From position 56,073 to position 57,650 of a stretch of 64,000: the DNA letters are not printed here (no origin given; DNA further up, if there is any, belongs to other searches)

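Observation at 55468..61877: Tetrapyrrole operon headed by an HTH regulator and a NirJ/AhbD-like radical SAM next to a precorrin-2 dehydrogenase: a possible siroheme-dependent heme route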

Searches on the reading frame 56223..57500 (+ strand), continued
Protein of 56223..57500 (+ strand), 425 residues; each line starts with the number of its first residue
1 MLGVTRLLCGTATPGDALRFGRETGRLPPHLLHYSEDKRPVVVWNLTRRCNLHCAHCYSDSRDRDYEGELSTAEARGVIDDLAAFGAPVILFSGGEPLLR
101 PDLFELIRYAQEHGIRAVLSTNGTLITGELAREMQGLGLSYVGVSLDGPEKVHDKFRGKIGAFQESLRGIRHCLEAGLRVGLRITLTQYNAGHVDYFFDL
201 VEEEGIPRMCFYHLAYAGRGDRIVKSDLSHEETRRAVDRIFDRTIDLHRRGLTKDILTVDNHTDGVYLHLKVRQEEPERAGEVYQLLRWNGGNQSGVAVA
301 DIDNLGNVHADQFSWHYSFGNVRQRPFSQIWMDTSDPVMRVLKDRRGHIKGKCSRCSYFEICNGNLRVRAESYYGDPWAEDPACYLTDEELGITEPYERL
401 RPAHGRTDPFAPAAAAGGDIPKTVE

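Call 42: find_homologous_proteins(query=L088:11306-13528:+)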
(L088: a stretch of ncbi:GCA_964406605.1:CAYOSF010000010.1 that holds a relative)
Query L088:11306-13528:+ (740 aa): 2832 proteins with E <= 0.001 among 8000 candidates; the best 120 are listed.
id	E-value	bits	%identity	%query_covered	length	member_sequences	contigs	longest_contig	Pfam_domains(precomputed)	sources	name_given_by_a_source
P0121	0.0e+0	1702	100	100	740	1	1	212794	PF22451.3,PF13186.12,PF04055.28,PF13404.13,PF17805.8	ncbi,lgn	-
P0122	2.0e-185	637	43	97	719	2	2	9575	PF22451.3,PF13412.13,PF13186.12,PF04055.28,PF13404.13,PF17805.8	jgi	jgi:AdoMet-dependent heme synthase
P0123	1.3e-182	627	42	97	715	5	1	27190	PF22451.3,PF13412.13,PF13186.12,PF04055.28,PF13404.13,PF17805.8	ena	-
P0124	2.1e-178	613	63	49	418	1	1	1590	PF13186.12,PF04055.28,PF13353.12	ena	-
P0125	2.3e-171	590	42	98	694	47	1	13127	PF22451.3,PF04055.28,PF17805.8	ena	-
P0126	9.7e-171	588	41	98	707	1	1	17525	PF22451.3,PF04055.28,PF13404.13,PF17805.8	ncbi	-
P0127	1.9e-170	587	35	84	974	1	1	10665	PF22451.3,PF04055.28,PF13404.13,PF01797.22,PF17805.8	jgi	jgi:radical SAM protein with 4Fe4S-binding SPASM domain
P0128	2.5e-170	587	42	98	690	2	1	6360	PF22451.3,PF04055.28,PF01037.29,PF13404.13,PF17805.8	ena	-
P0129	1.3e-169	584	40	99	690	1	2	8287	PF22451.3,PF04055.28,PF13404.13,PF17805.8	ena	-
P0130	1.5e-169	584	41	98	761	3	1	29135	PF22451.3,PF04055.28,PF13404.13,PF17805.8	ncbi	-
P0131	2.3e-169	583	42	99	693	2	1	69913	PF22451.3,PF04055.28,PF01037.29,PF17805.8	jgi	jgi:heme b synthase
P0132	5.9e-169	582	41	99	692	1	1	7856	PF22451.3,PF13412.13,PF04055.28,PF13404.13,PF17805.8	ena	-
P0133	4.1e-168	579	41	98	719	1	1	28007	PF22451.3,PF04055.28,PF01037.29,PF17805.8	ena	-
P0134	4.6e-168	579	43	98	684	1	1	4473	PF22451.3,PF13412.13,PF04055.28,PF01037.29,PF13404.13,PF17805.8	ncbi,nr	ncbi:MAG: radical SAM protein [Planctomycetia bacterium]|nr:radical SAM protein [Planctomycetia bact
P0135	4.9e-168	579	41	98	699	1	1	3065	PF22451.3,PF04055.28,PF13404.13,PF17805.8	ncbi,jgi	ncbi:MAG: siroheme decarboxylase subunit beta [Planctomycetota bacterium]|jgi:heme b synthase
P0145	1.9e-165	570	53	51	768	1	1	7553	PF13186.12,PF04055.28,PF13353.12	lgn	-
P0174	1.8e-161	557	62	49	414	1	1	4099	PF13186.12,PF04055.28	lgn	-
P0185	3.6e-160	553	52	48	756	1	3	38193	PF13186.12,PF04055.28,PF13353.12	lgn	-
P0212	9.6e-157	542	51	50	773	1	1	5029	PF13186.12,PF04055.28,PF13353.12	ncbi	-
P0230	4.2e-154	533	64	49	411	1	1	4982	PF13186.12,PF04055.28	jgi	jgi:heme b synthase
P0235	3.4e-153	530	63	49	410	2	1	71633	PF13186.12,PF04055.28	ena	-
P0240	9.1e-153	529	59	53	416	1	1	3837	PF13186.12,PF04055.28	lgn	-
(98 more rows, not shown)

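Call 43: find_encoding_contigs(protein=P0235, flank=10000, max_places=3)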
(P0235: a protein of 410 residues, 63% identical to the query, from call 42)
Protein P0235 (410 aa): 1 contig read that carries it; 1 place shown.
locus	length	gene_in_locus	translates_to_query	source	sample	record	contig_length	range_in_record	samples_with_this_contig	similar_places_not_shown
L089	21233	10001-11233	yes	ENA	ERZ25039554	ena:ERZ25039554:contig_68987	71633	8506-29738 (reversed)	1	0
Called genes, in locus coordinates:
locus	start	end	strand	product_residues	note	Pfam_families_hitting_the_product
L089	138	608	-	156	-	-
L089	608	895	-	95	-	-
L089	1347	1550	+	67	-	-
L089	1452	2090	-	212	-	-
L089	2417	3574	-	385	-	PF01208:URO-D (weak)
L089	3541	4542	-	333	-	PF12704:MacB_PCD, PF02687:FtsX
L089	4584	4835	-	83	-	PF12704:MacB_PCD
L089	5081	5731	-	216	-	PF25973:BSH_CzcB (weak)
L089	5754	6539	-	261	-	-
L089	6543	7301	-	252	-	PF25973:BSH_CzcB (faint), PF25954:Beta-barrel_RND_2 (faint), PF25990:Beta-barrel_YknX (weak), PF25967:RND-MFP_C (weak), PF25975:CzcB_C (weak)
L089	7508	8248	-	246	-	-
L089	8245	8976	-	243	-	PF00005:ABC_tran, PF13304:AAA_21 (faint)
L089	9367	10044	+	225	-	PF12728:HTH_17, PF00376:MerR, PF13411:MerR_1 (weak)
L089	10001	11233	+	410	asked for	PF04055:Radical_SAM, PF13186:SPASM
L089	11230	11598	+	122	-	-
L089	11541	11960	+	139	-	PF06778:Chlor_dismutase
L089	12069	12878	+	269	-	PF00762:Ferrochelatase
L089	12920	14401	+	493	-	PF00890:FAD_binding_2 (faint), PF01266:DAO, PF01593:Amino_oxidase, PF07992:Pyr_redox_2 (faint), PF13450:NAD_binding_8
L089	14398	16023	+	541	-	PF00496:SBP_bac_5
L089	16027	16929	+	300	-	PF19300:BPD_transp_1_N, PF00528:BPD_transp_1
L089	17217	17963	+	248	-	PF00528:BPD_transp_1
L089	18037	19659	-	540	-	-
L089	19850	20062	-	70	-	PF00106:adh_short, PF13561:adh_short_C2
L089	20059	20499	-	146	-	PF00106:adh_short, PF08659:KR, PF13561:adh_short_C2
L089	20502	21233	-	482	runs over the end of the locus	PF19815:DUF6298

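Call 44: find_encoding_contigs(protein=P0174, flank=10000, max_places=3)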
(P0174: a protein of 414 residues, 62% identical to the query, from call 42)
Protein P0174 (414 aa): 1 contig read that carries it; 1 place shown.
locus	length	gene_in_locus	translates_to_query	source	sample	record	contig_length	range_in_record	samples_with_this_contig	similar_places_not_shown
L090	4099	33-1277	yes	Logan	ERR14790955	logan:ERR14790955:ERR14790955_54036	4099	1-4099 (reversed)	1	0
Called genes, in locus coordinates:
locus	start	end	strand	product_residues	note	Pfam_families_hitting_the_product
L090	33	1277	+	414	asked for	PF04055:Radical_SAM, PF13186:SPASM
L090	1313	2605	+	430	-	PF00202:Aminotran_3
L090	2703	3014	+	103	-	PF18882:DUF5647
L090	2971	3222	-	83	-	-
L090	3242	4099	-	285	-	?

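Call 56: search_protein_families(library=ncbifam, proteins=[L088:11306-13528:+, L088:10001-11203:+], max_evalue=1e-40)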
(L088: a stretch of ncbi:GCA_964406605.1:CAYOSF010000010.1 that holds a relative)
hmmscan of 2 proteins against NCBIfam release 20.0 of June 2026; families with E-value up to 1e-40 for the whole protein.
L088:11306-13528:+ (740 aa): 12 families
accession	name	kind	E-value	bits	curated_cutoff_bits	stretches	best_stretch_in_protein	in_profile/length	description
TIGR04545.1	rSAM_ahbD_hemeb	equivalog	2.4e-136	454.6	500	1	19-374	1-339/339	heme b synthase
TIGR04053.2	TIGR04053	equivalog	1.5e-105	353.5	395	1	16-374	6-366/366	TIGR04053 family radical SAM/SPASM domain-containing protein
TIGR04055.1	rSAM_NirJ2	equivalog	6.9e-94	315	500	1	19-252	1-231/326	putative heme d1 biosynthesis radical SAM protein NirJ2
NF040708.3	Siroheme_Dcarb_AhbA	equivalog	9.7e-74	245.9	140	1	417-563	1-144/144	siroheme decarboxylase subunit alpha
NF040707.3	Siroheme_Dcarb_AhbB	equivalog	2.5e-69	231.6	125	1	595-738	2-146/146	siroheme decarboxylase subunit beta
TIGR04051.1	rSAM_NirJ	equivalog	3.3e-59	200.7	515.45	1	20-225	4-206/354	heme d1 biosynthesis radical SAM protein NirJ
TIGR04546.1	rSAM_ahbC_deAc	equivalog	6.8e-56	189.7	650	1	19-227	40-245/390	12,18-didecarboxysiroheme deacetylase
TIGR04054.1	rSAM_NirJ1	equivalog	2.2e-53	181.3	650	1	19-223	37-238/387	putative heme d1 biosynthesis radical SAM protein NirJ1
TIGR03962.1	mycofact_rSAM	equivalog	4.3e-47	161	265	0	15-224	9-215/339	mycofactocin radical SAM maturase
TIGR04347.1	pseudo_SAM_Halo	equivalog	2.8e-44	152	525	0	19-223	39-240/390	TIGR04347 family pseudo-SAM/SPASM protein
TIGR04303.1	GeoRSP_rSAM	equivalog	4.9e-43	147.9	400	0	17-231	4-215/325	GeoRSP system radical SAM/SPASM protein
NF045574.1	sacti_mat_StsB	exception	2.5e-41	142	625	0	18-186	96-261/466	StsB family radical SAM/SPASM domain sactipeptide maturase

L088:10001-11203:+ (400 aa): 7 families
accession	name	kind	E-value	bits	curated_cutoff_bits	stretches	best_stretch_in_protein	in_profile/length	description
TIGR04546.1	rSAM_ahbC_deAc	equivalog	1.3e-167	557.5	650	1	2-391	1-390/390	12,18-didecarboxysiroheme deacetylase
TIGR04054.1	rSAM_NirJ1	equivalog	7.9e-165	548.1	650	1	2-391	1-387/387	putative heme d1 biosynthesis radical SAM protein NirJ1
TIGR04051.1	rSAM_NirJ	equivalog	4e-129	430.6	515.45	1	39-392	1-354/354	heme d1 biosynthesis radical SAM protein NirJ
TIGR04347.1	pseudo_SAM_Halo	equivalog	1.3e-125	419.8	525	1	4-390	3-389/390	TIGR04347 family pseudo-SAM/SPASM protein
TIGR04545.1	rSAM_ahbD_hemeb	equivalog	1.1e-62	212.4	500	1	41-385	1-336/339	heme b synthase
TIGR04055.1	rSAM_NirJ2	equivalog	6.4e-61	206.7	500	1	41-243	1-203/326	putative heme d1 biosynthesis radical SAM protein NirJ2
TIGR04053.2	TIGR04053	equivalog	4.4e-60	203.9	395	1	38-385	5-363/366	TIGR04053 family radical SAM/SPASM domain-containing protein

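Call 75: find_encoding_contigs(protein=P0060, flank=10000, max_places=2)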
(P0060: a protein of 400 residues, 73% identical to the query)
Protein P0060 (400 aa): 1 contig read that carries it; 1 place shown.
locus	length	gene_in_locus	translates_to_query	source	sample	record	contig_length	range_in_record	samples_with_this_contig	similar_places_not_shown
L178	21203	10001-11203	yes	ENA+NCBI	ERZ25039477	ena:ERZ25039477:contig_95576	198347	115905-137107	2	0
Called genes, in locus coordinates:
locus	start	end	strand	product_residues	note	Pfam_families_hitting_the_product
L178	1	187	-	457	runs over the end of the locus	PF01757:Acyl_transf_3, PF19040:SGNH, PF04311:DUF459, PF13472:Lipase_GDSL_2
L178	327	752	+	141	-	-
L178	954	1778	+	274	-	PF00037:Fer4 (faint), PF25160:LdpA_Fe-S-bd (faint), PF12797:Fer4_2 (faint), PF13237:Fer4_10 (weak), PF14697:Fer4_21 (weak), PF12838:Fer4_7 (weak), PF13187:Fer4_9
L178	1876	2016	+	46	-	PF00037:Fer4 (weak)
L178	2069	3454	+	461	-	PF13231:PMT_2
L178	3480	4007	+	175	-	PF12867:DinB_2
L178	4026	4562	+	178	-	PF11716:MDMPI_N (faint), PF12867:DinB_2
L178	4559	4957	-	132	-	PF13620:CarboxypepD_reg (weak)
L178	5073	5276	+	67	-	PF22769:DCD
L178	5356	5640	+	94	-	PF00692:dUTPase (weak), PF22769:DCD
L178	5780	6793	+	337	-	PF00383:dCMP_cyt_deam_1, PF14437:MafB19-deam (weak), PF01872:RibD_C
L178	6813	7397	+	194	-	PF00677:Lum_binding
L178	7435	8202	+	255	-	PF00926:DHBP_synthase, PF00925:GTP_cyclohydro2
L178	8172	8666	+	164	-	PF00925:GTP_cyclohydro2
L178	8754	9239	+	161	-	PF00885:DMRL_synthase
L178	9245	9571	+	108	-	-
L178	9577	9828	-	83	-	PF03144:GTP_EFTU_D2 (faint)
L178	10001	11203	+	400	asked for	PF04055:Radical_SAM, PF13353:Fer4_12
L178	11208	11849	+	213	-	PF13241:NAD_binding_7, PF14824:Sirohm_synth_M (weak)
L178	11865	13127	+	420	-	PF05201:GlutR_N, PF01488:Shikimate_DH, PF00745:GlutR_dimer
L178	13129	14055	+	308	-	PF01379:Porphobil_deam, PF03900:Porphobil_deamC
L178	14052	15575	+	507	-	PF00590:TP_methylase, PF02602:HEM4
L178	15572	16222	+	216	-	PF01209:Ubie_methyltran, PF13489:Methyltransf_23, PF01135:PCMT, PF01189:Methyltr_RsmB-F (weak), PF13649:Methyltransf_25, PF13847:Methyltransf_31, PF08241:Methyltransf_11, PF08242:Methyltransf_12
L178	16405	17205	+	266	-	PF00490:ALAD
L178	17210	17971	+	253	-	PF00702:Hydrolase, PF13419:HAD_2, PF13242:Hydrolase_like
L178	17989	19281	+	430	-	PF00202:Aminotran_3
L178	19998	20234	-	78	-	-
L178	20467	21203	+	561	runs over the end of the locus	PF00982:Glyco_transf_20, PF18915:DUF5667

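Call 76: list_cluster_members(proteins=[window:56223-57500:+, P0240, P0124, P0230, P0145, P0185, P0212, P0126, P0130, P0123])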
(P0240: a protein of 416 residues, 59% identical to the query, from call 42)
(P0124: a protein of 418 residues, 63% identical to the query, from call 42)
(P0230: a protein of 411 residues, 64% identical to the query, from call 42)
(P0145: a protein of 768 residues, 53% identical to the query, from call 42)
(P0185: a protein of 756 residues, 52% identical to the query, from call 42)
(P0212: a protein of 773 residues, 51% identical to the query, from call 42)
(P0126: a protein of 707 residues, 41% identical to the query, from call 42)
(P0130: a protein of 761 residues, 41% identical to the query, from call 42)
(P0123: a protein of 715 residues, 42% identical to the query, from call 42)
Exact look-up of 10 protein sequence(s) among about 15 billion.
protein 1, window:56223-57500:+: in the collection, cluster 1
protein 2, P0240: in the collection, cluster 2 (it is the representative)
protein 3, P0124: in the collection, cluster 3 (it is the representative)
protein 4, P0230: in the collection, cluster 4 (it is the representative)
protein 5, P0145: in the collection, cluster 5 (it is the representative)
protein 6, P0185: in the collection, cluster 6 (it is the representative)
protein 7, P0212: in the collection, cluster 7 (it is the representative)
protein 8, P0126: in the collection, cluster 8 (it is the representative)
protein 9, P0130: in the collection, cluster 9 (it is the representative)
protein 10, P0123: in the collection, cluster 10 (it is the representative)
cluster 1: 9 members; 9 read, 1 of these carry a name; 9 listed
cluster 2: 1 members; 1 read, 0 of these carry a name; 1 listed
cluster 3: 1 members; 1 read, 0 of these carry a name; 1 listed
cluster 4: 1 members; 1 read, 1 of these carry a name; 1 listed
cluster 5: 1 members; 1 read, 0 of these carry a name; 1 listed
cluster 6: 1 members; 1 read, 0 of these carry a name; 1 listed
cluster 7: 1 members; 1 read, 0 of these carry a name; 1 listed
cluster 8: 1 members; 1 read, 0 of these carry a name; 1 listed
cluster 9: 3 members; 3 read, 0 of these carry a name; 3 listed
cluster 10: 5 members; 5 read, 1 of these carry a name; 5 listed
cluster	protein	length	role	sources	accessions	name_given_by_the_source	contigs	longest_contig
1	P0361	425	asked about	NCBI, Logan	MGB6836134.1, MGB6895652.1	MAG: radical SAM protein [Dehalococcoidia bacterium]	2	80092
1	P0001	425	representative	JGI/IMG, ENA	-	-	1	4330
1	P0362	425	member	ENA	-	-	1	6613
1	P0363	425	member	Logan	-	-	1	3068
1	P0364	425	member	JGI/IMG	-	-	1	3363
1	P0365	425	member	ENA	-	-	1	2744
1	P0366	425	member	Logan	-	-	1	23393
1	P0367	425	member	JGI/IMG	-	-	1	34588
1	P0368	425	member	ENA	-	-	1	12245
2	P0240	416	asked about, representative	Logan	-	-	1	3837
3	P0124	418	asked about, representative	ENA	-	-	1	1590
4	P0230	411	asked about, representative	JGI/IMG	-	heme b synthase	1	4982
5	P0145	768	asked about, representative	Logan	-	-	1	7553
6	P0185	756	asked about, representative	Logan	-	-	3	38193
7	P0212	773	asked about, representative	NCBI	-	-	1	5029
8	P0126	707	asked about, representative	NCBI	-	-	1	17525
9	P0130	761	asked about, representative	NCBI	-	-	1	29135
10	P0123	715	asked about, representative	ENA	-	-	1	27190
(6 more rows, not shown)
